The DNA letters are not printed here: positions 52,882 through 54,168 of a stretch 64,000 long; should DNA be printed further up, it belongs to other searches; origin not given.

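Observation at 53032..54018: EF1A/EF-Tu paralog with degenerate GTP-binding motifs (pseudo-GTPase; archaeal SelB-like candidate)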

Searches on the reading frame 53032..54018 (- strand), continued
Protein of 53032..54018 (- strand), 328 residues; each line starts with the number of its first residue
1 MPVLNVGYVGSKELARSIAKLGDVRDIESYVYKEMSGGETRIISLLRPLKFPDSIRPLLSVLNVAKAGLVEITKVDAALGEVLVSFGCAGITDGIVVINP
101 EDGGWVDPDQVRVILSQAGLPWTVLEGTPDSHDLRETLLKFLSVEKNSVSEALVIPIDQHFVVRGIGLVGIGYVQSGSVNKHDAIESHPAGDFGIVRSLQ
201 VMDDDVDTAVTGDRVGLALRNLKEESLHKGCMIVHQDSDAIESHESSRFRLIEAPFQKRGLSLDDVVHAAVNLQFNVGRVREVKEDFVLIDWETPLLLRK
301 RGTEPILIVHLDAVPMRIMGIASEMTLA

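Call 28: find_related_loci(query=A2, collection=genome_contigs, flank=6000)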
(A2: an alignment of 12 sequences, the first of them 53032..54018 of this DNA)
Query A2 (328 aa) in genome_contigs; peptide patterns used: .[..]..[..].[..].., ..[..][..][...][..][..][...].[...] (x = any residue, [..] = any of these).
464 stretches matched a pattern; 434 encode a relative of the query (tblastn E <= 1e-3); the best 80 are kept; 80 distinct loci.
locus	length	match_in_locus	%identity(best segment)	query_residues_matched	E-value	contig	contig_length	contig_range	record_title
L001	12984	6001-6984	96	1-328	0e+0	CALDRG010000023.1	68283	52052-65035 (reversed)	MAG TPA_asm: uncultured euryarchaeote isolate ERR599125_bin.45_CONCOCT_v1.1_MAG genome assembly, contig: ERZ841701.32, w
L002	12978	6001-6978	94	1-326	0e+0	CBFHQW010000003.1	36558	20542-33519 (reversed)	MAG: Candidatus Thalassarchaeum sp. isolate AGTU_8_bin_52_permissive genome assembly, contig: AGTU_8_bin_52_permissive_c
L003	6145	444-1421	93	1-326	0e+0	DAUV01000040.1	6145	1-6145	MAG TPA_asm: Euryarchaeota archaeon UBA623 UBA623_contig_35446, whole genome shotgun sequence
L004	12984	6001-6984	92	1-328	0e+0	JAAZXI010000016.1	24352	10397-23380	MAG: Methanobacteriota archaeon isolate bin122s NODE_16_length_24352_cov_5.916409, whole genome shotgun sequence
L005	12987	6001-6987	64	1-328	2e-142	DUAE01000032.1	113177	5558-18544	MAG TPA_asm: Candidatus Poseidoniales archaeon isolate UWMA-0266 NODE_261_length_113177_cov_1.448222, whole genome shotg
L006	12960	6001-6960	64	1-320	5e-137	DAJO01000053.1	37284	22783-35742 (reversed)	MAG TPA_asm: Euryarchaeota archaeon UBA257 UBA257_contig_13806, whole genome shotgun sequence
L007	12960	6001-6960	64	1-320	1e-136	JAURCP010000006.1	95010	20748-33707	MAG: Thermoplasmatota archaeon isolate SFB_27D_50_5 NODE_6_length_95010_cov_9.622260, whole genome shotgun sequence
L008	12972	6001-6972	60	1-325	5e-136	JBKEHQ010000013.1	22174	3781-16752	MAG: Candidatus Thalassarchaeaceae archaeon isolate 3300057219_20 Ga0535636_0000428, whole genome shotgun sequence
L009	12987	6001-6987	64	1-328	5e-141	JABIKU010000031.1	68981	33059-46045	MAG: Methanobacteriota archaeon isolate SI054_bin56 k141_943456, whole genome shotgun sequence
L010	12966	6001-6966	62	1-320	6e-134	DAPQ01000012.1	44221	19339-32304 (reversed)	MAG TPA_asm: Euryarchaeota archaeon UBA19 UBA19_contig_10066, whole genome shotgun sequence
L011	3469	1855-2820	62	1-320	4e-138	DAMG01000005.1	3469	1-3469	MAG TPA_asm: Euryarchaeota archaeon UBA126 UBA126_contig_91051, whole genome shotgun sequence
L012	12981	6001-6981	63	1-325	7e-134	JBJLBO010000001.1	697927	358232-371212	MAG: Candidatus Thalassarchaeaceae archaeon isolate LRMED-021 MGIIb-O1-LRMED-021-C1, whole genome shotgun sequence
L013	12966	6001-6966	61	1-320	2e-133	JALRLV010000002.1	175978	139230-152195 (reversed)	MAG: Candidatus Thalassarchaeaceae archaeon isolate WKH.41 NODE_2_length_175978_cov_13.231011, whole genome shotgun sequ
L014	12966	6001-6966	62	1-320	2e-133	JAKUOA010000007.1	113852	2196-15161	MAG: Candidatus Thalassarchaeum sp. isolate ALOHA_A2.0_21 A2.0-MGIIb-O1-2_7, whole genome shotgun sequence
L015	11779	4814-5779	61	1-320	1e-133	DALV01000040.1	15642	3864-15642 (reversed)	MAG TPA_asm: Euryarchaeota archaeon UBA105 UBA105_contig_13881, whole genome shotgun sequence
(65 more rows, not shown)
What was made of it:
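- A relative is encoded in 434 species genomes (call 28). The ORF is intact in 434 species genomes (call 28).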

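Call 36: predict_structure(alignment_id=A1)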
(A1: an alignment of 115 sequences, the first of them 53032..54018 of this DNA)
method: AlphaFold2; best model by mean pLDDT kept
length: 328 residues; sequences in the alignment: 115
mean_pLDDT: 96.5   pTM: 0.93
mean pLDDT of the five models: 96.5, 96.3, 96.2, 96.2, 96.1
residues with pLDDT >= 90: 316; 70-90: 6; 50-70: 6; < 50: 0
segments of 3 or more residues with pLDDT < 50: none
pLDDT, mean of each block of 10 residues (from residue 1): 97 98 97 96 98 98 98 97 98 98 95 98 97 97 74 97 98 97 98 98 96 97 98 98 98 96 98 98 97 98 94 97 96
secondary structure, 60 per line:
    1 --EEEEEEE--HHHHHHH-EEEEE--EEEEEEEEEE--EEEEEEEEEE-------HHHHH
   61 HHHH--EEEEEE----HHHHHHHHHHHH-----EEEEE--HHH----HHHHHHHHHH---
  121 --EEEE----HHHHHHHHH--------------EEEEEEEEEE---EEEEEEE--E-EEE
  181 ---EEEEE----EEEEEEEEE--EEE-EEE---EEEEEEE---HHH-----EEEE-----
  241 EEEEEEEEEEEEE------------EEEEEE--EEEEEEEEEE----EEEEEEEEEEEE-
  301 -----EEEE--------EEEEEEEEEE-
elements in order: E3-9 H12-18 E20-24 E27-36 E39-48 H56-64 E67-72 H77-88 E94-98 H108-117 E123-126 H131-139 E154-163 E167-173 E178-180 E184-188 E193-201 E204-206 E208-210 E214-220 E232-235 E241-253 E266-271 E274-283 E288-299 E306-309 E318-327
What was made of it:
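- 53035..53304 (-): Residues 239-328: domain III beta-barrel. The protein ends here, with no SelB domain IV. Model (call 36).
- Checked: Either way the model leaves only two residues between beta1 (3-9) and alpha1 (12-18), so no phosphate-wrapping loop remains (call 36).
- Only two residues connect beta1 to alpha1 in a model with pLDDT 96.5 and pTM 0.93 (call 36). Only two residues lie between beta1 and alpha1 in a high-confidence model (call 36). The fold is predicted with high confidence (call 36).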

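Call 39: fold_search(model_id=the predicted structure, library=pdb)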
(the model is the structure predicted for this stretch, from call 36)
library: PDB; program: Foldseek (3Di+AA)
matches with E <= 10: 1926; with E <= 0.001: 1140
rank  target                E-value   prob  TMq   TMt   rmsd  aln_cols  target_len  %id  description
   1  4zu9                  1.5e-22  1.00  0.78  0.46   4.1       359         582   18  Crystal structure of bacterial selenocysteine-specific elongation factor EF-Sec (released 2015-09-23)
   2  3wnb                  2.2e-22  1.00  0.83  0.76   3.3       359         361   21  Crystal structure of EF-Pyl in complex with GMPPNP (released 2014-12-10)
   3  4ac9_B                7.2e-22  1.00  0.77  0.57   4.7       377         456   18  CRYSTAL STRUCTURE OF TRANSLATION ELONGATION FACTOR SELB FROM METHANOCOCCUS MARIPALUDIS IN COMPLEX WITH GDP (released 2012-08-22)
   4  4ac9_A                1.4e-21  1.00  0.76  0.58   4.7       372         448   18  CRYSTAL STRUCTURE OF TRANSLATION ELONGATION FACTOR SELB FROM METHANOCOCCUS MARIPALUDIS IN COMPLEX WITH GDP (released 2012-08-22)
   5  4acb_A                3.7e-21  1.00  0.79  0.59   4.5       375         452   18  CRYSTAL STRUCTURE OF TRANSLATION ELONGATION FACTOR SELB FROM METHANOCOCCUS MARIPALUDIS IN COMPLEX WITH THE GTP ANALOGU (released 2012-11-07)
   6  4ac9_C                4.2e-21  1.00  0.76  0.55   4.6       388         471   18  CRYSTAL STRUCTURE OF TRANSLATION ELONGATION FACTOR SELB FROM METHANOCOCCUS MARIPALUDIS IN COMPLEX WITH GDP (released 2012-08-22)
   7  5lzb_z                8.0e-21  1.00  0.81  0.45   3.2       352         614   18  Structure of SelB-Sec-tRNASec bound to the 70S ribosome in the initial binding state (IB) (released 2016-11-23)
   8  3wxm_E                4.1e-20  1.00  0.77  0.60   5.4       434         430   15  Crystal structure of archaeal Pelota and GTP-bound EF1 alpha complex (released 2014-09-03)
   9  4v5q_AZ               6.6e-20  1.00  0.75  0.65   5.6       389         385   16  The crystal structure of EF-Tu and G24A-tRNA-Trp bound to a near- cognate codon on the 70S ribosome (released 2014-07-09)
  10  3wxm_G                7.0e-20  1.00  0.76  0.59   5.6       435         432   15  Crystal structure of archaeal Pelota and GTP-bound EF1 alpha complex (released 2014-09-03)
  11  3vmf_A                7.5e-20  1.00  0.76  0.60   5.8       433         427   15  Archaeal protein (released 2012-07-25)
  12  5izl_A                8.9e-20  1.00  0.76  0.51   5.6       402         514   17  The crystal structure of human eEFSec in complex with GDPCP (released 2016-10-12)
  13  3wxm_A                9.4e-20  1.00  0.77  0.60   5.4       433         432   15  Crystal structure of archaeal Pelota and GTP-bound EF1 alpha complex (released 2014-09-03)
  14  4ac9_D                9.4e-20  1.00  0.72  0.53   5.3       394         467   17  CRYSTAL STRUCTURE OF TRANSLATION ELONGATION FACTOR SELB FROM METHANOCOCCUS MARIPALUDIS IN COMPLEX WITH GDP (released 2012-08-22)
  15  5izl_B                1.1e-19  1.00  0.76  0.52   5.5       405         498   18  The crystal structure of human eEFSec in complex with GDPCP (released 2016-10-12)
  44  3wxm_C                8.3e-19  1.00  0.76  0.60   5.5       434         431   15  Crystal structure of archaeal Pelota and GTP-bound EF1 alpha complex (released 2014-09-03)
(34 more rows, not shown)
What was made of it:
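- Best TM-score is to 3wnb (call 39). TM-scores are 0.77-0.83 to GTP-form EF-Tu, SelB and MM1309, but 0.43-0.47 to GDP-form EF-Tu and EF1A (call 39). The EF-Tu fold in a closed state is also the form in which archaeal EF1A binds Pelota; 3wxm is among the good structural matches (call 39).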

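Call 40: list_cluster_members(proteins=[P0128, P0135, P0139, P0142, P0147, P0164, P0173, P0220, P0228, P0249])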
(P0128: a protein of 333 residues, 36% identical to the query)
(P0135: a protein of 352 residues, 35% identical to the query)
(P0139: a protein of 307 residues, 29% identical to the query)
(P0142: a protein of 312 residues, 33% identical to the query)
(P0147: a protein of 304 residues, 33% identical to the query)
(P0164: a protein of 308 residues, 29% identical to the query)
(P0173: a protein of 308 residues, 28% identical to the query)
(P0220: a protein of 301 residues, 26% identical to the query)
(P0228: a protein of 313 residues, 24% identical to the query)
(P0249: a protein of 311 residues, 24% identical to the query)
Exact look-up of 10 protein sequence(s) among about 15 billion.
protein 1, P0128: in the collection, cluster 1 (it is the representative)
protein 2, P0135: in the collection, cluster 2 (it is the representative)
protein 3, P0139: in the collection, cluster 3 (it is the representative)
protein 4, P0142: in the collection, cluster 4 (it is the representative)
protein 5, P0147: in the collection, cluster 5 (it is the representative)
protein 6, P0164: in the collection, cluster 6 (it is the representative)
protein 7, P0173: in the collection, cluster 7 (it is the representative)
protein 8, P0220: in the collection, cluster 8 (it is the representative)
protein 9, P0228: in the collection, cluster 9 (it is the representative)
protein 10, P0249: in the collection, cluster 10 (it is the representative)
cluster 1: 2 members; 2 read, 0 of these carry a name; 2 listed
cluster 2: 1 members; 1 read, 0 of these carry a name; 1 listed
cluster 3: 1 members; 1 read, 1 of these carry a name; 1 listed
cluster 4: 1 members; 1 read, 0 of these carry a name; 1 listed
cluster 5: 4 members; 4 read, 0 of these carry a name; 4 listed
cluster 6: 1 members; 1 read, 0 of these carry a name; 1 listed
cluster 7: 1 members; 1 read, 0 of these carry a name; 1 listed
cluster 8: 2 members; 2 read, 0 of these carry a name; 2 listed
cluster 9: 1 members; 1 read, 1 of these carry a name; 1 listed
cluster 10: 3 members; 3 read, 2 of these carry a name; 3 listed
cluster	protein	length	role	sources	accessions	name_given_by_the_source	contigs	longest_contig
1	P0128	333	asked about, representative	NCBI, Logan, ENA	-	-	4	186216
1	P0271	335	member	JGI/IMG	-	-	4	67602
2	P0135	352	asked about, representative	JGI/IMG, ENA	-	-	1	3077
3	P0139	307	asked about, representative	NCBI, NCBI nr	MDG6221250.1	MAG: hypothetical protein QCI38_07360 [Candidatus Thermoplasmatota archaeon] | hypothetical protein [Candidatus Thermoplasmatota archaeon]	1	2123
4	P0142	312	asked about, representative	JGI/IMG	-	-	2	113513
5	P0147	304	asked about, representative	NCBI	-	-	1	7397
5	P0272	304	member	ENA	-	-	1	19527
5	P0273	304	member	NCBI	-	-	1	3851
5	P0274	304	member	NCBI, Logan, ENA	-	-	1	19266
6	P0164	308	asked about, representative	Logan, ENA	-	-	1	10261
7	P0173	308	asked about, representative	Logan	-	-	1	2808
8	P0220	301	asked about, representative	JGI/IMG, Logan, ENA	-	-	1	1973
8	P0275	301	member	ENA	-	-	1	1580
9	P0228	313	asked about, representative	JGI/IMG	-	selenocysteine-specific translation elongation factor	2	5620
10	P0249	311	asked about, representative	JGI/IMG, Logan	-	selenocysteine-specific translation elongation factor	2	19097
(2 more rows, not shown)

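Call 42: find_encoding_contigs(protein=P0128, flank=5000, max_places=2)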
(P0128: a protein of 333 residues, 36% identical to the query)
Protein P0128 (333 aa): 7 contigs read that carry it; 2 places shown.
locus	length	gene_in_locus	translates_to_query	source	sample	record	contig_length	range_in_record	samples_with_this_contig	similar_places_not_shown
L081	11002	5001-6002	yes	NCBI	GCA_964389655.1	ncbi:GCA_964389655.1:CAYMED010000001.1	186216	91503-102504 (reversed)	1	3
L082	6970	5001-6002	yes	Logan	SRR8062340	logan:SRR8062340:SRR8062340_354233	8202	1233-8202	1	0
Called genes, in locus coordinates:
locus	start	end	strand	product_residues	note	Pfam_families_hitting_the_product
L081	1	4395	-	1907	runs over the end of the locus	-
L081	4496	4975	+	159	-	PF03061:4HBT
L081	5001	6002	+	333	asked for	PF03144:GTP_EFTU_D2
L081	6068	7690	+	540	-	-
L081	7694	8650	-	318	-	PF00294:PfkB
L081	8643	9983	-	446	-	PF00289:Biotin_carb_N, PF02222:ATP-grasp (weak), PF02786:CPSase_L_D2, PF07478:Dala_Dala_lig_C, PF02785:Biotin_carb_C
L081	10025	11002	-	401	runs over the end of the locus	PF00667:FAD_binding_1, PF00175:NAD_binding_1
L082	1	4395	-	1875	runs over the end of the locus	?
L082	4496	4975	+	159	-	PF03061:4HBT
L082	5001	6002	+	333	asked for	PF03144:GTP_EFTU_D2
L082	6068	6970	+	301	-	?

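Call 43: find_encoding_contigs(protein=P0142, flank=5000, max_places=2)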
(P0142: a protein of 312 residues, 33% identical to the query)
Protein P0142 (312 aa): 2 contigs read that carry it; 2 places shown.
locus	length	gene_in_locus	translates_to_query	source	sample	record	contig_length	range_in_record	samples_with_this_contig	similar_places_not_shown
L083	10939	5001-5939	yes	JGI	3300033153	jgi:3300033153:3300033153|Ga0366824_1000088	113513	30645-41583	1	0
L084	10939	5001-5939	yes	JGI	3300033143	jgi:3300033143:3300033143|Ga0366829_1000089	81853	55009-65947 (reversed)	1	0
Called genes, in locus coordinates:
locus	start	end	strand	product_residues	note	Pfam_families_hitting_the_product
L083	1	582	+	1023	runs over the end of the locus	PF14691:Fer4_20, PF07992:Pyr_redox_2, PF13450:NAD_binding_8 (weak), PF12838:Fer4_7, PF14697:Fer4_21, PF00037:Fer4 (weak), PF02662:FlpD, PF02754:CCG (weak), +5 more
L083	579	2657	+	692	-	PF13510:Fer2_4, PF00890:FAD_binding_2 (weak), PF01266:DAO (weak), PF01494:FAD_binding_3, PF01946:Thi4 (weak), PF07992:Pyr_redox_2, PF12831:FAD_oxidored, PF04324:Fer2_BFD, +5 more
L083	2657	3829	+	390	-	PF01266:DAO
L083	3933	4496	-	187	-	PF02870:Methyltransf_1N, PF01035:DNA_binding_1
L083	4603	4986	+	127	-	-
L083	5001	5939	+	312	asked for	PF03144:GTP_EFTU_D2 (weak)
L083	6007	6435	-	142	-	-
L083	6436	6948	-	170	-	-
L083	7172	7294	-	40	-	-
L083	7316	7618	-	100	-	PF00665:rve, PF13683:rve_3 (weak)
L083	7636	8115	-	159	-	-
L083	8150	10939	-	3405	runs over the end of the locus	PF00801:PKD, PF18911:PKD_4, PF00801:PKD, PF18911:PKD_4, PF07705:CARDB (weak), PF05048:NosD, PF13229:Beta_helix, PF22352:K319L-like_PKD, +1 more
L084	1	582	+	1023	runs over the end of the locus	PF14691:Fer4_20, PF07992:Pyr_redox_2, PF13450:NAD_binding_8 (weak), PF12838:Fer4_7, PF14697:Fer4_21, PF00037:Fer4 (weak), PF02662:FlpD, PF02754:CCG (weak), +5 more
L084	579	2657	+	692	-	PF13510:Fer2_4, PF00890:FAD_binding_2 (weak), PF01266:DAO (weak), PF01494:FAD_binding_3, PF01946:Thi4 (weak), PF07992:Pyr_redox_2, PF12831:FAD_oxidored, PF04324:Fer2_BFD, +5 more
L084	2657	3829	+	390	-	PF01266:DAO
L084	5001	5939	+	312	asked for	PF03144:GTP_EFTU_D2 (weak)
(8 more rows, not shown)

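Call 44: find_encoding_contigs(protein=P0249, flank=5000, max_places=2)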
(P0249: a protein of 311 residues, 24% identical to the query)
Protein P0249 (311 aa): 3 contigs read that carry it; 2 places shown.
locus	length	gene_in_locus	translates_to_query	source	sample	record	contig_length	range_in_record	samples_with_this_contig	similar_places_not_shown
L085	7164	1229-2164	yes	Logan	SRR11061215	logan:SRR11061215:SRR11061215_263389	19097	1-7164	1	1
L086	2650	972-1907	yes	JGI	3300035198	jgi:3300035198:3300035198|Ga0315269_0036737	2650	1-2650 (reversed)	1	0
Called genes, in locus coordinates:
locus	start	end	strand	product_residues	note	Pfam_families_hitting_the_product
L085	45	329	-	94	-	PF22277:EncFtn-like, PF03232:COQ7 (faint), PF02915:Rubrerythrin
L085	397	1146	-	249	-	-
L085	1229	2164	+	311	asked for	PF03144:GTP_EFTU_D2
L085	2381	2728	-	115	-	-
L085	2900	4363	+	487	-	PF02511:Thy1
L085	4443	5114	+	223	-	PF02223:Thymidylate_kin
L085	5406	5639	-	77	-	-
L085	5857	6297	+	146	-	PF13420:Acetyltransf_4 (weak), PF00583:Acetyltransf_1, PF13673:Acetyltransf_10, PF13508:Acetyltransf_7, PF08445:FR47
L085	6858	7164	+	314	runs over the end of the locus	-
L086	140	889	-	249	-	-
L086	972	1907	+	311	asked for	PF03144:GTP_EFTU_D2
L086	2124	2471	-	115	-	-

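Call 54: find_encoding_contigs(protein=P0129, flank=4000, max_places=1)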
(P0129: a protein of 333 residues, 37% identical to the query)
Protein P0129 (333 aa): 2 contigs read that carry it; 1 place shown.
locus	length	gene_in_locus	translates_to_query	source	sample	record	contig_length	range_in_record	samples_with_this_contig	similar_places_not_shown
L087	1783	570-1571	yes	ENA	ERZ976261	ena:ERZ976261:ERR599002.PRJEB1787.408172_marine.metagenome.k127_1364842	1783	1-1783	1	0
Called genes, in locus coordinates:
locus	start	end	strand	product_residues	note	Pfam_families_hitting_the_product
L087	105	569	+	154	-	PF03061:4HBT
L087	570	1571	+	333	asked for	PF03144:GTP_EFTU_D2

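Call 55: find_encoding_contigs(protein=P0274, flank=4000, max_places=1)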
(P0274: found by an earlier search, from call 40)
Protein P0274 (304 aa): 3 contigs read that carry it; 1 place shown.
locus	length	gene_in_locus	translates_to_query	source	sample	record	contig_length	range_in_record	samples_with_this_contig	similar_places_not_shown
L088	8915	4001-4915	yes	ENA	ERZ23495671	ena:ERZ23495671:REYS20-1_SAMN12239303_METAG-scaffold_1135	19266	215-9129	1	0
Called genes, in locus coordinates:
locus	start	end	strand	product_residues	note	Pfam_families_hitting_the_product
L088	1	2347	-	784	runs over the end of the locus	PF11369:DUF3160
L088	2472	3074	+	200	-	PF07760:DUF1616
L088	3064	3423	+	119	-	PF01981:PTH2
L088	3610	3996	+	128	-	-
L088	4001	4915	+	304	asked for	PF03144:GTP_EFTU_D2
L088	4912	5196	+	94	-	-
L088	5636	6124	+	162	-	PF01402:RHH_1 (weak)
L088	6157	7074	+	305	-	PF00091:Tubulin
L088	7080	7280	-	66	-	-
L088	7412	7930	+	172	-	PF27746:Small_heat_shock_put, PF00011:HSP20, PF04969:CS (weak), PF17886:ArsA_HSP20 (weak)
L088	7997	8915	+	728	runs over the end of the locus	PF02359:CDC48_N, PF02933:CDC48_2, PF13191:AAA_16 (weak), PF00004:AAA, PF05496:RuvB_N, PF17862:AAA_lid_3, PF00004:AAA, PF17862:AAA_lid_3, +24 more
